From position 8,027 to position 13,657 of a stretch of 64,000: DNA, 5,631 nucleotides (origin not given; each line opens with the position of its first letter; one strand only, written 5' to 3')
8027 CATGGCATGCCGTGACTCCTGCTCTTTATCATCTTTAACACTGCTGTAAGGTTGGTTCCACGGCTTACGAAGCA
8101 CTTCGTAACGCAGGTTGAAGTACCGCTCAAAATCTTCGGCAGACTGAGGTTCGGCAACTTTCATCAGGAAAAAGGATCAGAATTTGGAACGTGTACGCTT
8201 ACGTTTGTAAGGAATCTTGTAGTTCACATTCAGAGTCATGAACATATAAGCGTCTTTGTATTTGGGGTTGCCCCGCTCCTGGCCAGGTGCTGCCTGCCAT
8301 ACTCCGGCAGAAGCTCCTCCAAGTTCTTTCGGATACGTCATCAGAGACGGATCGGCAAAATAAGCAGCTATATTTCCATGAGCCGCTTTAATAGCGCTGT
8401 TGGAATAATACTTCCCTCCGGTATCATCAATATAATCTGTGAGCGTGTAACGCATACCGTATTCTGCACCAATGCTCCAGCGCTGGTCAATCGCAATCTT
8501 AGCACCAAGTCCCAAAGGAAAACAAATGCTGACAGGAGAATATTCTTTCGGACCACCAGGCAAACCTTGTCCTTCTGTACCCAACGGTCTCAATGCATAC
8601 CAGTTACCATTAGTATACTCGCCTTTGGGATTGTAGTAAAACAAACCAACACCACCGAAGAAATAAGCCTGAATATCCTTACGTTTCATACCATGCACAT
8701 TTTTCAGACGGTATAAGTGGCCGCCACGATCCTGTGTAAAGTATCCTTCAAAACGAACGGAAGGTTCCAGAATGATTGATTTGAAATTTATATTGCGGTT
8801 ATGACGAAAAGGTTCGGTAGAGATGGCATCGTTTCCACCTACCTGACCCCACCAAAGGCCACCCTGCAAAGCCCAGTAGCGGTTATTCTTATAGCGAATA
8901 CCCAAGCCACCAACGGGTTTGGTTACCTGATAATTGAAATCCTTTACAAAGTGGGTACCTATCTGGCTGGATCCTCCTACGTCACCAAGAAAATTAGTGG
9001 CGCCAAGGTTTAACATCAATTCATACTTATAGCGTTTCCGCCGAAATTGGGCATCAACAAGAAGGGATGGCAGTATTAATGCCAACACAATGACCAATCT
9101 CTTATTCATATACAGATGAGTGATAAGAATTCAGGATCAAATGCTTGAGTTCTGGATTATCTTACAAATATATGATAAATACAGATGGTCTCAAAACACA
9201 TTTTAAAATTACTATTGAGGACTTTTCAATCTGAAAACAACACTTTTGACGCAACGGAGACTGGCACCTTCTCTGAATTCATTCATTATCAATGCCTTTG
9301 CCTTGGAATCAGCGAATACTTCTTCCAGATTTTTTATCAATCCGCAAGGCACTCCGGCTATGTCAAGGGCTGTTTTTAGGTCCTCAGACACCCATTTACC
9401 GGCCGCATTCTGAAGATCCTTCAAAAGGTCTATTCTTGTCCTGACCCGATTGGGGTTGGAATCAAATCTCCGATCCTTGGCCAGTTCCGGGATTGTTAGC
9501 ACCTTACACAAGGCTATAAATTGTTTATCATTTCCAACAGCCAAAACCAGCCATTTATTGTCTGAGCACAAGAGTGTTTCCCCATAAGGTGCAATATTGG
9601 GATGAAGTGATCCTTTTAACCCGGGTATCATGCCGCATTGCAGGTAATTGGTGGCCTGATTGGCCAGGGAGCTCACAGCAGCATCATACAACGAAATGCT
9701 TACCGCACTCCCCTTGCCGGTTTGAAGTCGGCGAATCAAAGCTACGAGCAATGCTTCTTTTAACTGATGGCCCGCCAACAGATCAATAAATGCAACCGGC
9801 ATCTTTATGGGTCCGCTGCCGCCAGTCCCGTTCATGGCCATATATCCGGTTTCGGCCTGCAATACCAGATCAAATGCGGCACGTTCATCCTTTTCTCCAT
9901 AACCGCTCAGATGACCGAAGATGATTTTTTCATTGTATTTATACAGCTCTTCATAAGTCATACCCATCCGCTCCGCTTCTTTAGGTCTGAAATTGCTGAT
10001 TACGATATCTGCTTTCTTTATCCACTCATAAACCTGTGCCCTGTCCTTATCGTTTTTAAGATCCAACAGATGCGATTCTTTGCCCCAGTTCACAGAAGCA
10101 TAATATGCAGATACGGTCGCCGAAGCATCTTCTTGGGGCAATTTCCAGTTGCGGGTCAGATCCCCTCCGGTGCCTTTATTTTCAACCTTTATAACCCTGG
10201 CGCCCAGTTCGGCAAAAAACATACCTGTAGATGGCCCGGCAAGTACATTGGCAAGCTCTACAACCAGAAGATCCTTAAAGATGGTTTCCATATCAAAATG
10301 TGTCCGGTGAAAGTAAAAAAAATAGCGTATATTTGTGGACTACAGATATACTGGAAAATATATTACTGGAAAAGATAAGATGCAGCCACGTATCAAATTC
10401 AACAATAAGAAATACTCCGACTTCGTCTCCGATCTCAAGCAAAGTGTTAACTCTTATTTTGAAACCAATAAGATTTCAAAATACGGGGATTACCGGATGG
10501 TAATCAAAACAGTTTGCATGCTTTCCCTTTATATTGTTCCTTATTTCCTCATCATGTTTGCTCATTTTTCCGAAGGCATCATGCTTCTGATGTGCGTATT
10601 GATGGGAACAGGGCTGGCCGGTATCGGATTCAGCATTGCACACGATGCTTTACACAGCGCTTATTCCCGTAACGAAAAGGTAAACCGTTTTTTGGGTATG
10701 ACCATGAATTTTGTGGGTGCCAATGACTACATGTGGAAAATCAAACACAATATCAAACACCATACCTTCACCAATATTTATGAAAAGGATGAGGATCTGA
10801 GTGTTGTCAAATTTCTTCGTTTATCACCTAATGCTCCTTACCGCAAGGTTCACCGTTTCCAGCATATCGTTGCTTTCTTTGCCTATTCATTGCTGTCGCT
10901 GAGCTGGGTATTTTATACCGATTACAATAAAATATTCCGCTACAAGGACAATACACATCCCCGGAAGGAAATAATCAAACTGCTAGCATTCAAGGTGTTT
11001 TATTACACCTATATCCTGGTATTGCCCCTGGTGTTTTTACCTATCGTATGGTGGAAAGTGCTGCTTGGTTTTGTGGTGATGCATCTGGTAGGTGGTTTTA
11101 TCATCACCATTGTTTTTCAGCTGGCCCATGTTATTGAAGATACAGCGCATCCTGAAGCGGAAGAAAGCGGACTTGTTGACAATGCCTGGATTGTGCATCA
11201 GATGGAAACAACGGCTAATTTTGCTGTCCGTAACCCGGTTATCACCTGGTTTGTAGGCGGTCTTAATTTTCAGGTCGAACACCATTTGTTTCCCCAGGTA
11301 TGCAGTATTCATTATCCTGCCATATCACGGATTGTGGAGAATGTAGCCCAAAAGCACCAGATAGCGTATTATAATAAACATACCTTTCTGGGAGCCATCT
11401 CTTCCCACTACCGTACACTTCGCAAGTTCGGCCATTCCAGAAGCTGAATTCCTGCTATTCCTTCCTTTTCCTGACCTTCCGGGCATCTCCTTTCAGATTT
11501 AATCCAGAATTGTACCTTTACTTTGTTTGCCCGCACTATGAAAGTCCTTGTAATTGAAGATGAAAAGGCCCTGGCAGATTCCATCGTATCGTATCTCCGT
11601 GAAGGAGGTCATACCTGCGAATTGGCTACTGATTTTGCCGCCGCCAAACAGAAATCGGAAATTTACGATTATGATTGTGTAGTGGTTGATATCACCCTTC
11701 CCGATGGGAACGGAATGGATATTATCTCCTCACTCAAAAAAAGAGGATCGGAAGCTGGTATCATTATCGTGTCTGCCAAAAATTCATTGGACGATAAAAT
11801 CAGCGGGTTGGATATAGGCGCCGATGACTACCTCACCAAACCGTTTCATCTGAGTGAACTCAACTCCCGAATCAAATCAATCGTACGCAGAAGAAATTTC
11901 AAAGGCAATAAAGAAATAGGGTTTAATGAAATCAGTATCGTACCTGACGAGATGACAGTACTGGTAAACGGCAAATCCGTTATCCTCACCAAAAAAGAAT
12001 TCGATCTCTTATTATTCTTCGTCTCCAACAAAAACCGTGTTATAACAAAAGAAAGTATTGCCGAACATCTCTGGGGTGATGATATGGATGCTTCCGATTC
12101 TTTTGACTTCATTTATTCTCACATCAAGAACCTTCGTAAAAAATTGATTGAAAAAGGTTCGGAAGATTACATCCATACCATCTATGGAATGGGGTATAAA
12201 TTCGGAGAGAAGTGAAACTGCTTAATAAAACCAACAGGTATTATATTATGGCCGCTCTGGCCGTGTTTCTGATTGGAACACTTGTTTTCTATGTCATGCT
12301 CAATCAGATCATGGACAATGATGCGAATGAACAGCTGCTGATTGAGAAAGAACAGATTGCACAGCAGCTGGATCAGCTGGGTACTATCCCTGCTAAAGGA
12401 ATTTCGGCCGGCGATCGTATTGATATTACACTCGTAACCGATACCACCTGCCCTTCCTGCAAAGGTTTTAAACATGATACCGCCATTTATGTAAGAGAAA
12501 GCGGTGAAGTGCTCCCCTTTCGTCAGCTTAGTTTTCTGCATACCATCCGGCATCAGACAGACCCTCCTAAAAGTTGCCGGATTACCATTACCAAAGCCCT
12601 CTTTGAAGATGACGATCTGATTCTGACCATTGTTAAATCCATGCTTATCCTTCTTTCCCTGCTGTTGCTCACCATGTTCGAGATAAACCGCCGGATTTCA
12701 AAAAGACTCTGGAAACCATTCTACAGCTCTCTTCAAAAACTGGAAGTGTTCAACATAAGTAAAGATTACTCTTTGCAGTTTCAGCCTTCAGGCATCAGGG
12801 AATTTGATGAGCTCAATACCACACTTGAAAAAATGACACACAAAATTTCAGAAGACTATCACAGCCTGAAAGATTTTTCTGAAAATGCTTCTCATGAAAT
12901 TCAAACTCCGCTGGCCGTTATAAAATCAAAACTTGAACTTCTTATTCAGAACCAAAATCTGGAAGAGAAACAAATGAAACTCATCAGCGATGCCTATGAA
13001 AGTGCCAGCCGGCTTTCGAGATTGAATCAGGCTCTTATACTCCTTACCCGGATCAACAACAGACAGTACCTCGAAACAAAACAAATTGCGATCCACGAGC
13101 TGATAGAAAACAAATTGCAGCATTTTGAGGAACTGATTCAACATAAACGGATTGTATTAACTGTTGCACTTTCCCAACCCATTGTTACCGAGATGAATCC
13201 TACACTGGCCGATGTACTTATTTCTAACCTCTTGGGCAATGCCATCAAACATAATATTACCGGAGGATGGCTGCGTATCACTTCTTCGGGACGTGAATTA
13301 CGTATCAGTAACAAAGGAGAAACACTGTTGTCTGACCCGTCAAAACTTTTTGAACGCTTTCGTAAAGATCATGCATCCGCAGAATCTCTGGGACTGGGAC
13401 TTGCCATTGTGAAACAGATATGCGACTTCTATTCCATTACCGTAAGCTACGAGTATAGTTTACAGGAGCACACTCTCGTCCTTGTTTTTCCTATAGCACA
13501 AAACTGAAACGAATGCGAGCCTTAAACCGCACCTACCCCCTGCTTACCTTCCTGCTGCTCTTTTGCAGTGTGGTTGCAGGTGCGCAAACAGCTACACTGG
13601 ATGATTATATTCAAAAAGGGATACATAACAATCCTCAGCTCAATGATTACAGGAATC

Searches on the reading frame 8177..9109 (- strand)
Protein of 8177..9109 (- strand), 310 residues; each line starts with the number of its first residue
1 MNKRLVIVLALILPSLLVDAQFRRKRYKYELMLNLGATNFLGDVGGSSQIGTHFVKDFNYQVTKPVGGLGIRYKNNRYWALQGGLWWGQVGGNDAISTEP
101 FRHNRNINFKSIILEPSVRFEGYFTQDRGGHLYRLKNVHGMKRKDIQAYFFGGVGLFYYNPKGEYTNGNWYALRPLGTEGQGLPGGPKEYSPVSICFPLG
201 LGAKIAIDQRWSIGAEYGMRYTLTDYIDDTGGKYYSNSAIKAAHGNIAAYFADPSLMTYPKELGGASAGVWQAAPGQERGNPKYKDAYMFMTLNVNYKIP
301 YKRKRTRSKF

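Call 77: search_protein_families(library=pfam, proteins=[window:8177-9109:-], max_evalue=0.00001)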
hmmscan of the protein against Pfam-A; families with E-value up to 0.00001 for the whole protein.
window:8177-9109:- (310 aa): 2 families
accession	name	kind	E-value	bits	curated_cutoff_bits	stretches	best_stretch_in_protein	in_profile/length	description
PF19573.5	DUF6089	-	2.7e-10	40.5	23.2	0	4-160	2-132/226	Domain of unknown function (DUF6089)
PF13505.12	OMP_b-brl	-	6.3e-07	30.2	28.7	1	13-240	6-167/175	Outer membrane protein beta-barrel domain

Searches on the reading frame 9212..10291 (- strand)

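Call 77: search_protein_families(library=pfam, proteins=[window:9212-10291:-], max_evalue=0.00001)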
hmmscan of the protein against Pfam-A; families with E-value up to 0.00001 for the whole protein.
window:9212-10291:- (359 aa): 1 family
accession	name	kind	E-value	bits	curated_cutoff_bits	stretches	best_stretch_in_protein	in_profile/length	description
PF02515.22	CoA_transf_3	-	3.4e-85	286.8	23.3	1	6-334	2-326/366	CoA-transferase family III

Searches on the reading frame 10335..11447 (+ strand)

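Call 77: search_protein_families(library=pfam, proteins=[window:10335-11447:+], max_evalue=0.00001)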
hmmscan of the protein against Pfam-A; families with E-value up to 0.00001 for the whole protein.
window:10335-11447:+ (370 aa): 1 family
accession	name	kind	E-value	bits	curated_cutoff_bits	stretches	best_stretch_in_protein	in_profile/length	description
PF00487.30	FA_desaturase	-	2.3e-35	123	29.7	1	84-346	6-250/253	Fatty acid desaturase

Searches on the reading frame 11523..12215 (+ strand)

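Call 77: search_protein_families(library=pfam, proteins=[window:11523-12215:+], max_evalue=0.00001)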
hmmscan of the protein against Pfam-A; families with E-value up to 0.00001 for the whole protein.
window:11523-12215:+ (230 aa): 2 families
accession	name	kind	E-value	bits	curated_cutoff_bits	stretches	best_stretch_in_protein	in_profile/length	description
PF00072.30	Response_reg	-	2.4e-24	86.1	30.2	1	8-117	1-110/111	Response regulator receiver domain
PF00486.34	Trans_reg_C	-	1.3e-21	76.9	26.2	1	150-227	1-77/77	Transcriptional regulatory protein, C terminal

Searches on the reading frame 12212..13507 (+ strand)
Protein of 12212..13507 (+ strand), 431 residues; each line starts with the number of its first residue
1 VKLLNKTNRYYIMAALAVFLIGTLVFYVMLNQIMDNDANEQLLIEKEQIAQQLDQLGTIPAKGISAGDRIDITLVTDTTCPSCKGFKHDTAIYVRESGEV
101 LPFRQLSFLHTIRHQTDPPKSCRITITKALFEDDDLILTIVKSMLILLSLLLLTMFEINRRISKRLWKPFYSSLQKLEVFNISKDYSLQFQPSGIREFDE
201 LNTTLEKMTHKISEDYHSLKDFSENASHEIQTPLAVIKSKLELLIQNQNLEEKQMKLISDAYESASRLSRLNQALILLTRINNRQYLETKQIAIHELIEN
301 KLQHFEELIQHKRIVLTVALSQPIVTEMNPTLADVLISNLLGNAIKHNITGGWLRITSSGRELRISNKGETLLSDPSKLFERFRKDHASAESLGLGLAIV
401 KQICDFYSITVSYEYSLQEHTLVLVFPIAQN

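Call 78: search_protein_families(library=pfam, proteins=[window:12212-13507:+], max_evalue=0.00001)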
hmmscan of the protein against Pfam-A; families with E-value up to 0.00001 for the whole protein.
window:12212-13507:+ (431 aa): 2 families
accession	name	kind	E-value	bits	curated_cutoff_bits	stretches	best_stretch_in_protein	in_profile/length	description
PF00512.31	HisKA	-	1.5e-11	44.6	26.9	1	219-283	2-65/66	His Kinase A (phospho-acceptor) domain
PF02518.31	HATPase_c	-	3.8e-10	40.6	26.4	1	335-420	8-100/111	Histidine kinase-, DNA gyrase B-, and HSP90-like ATPase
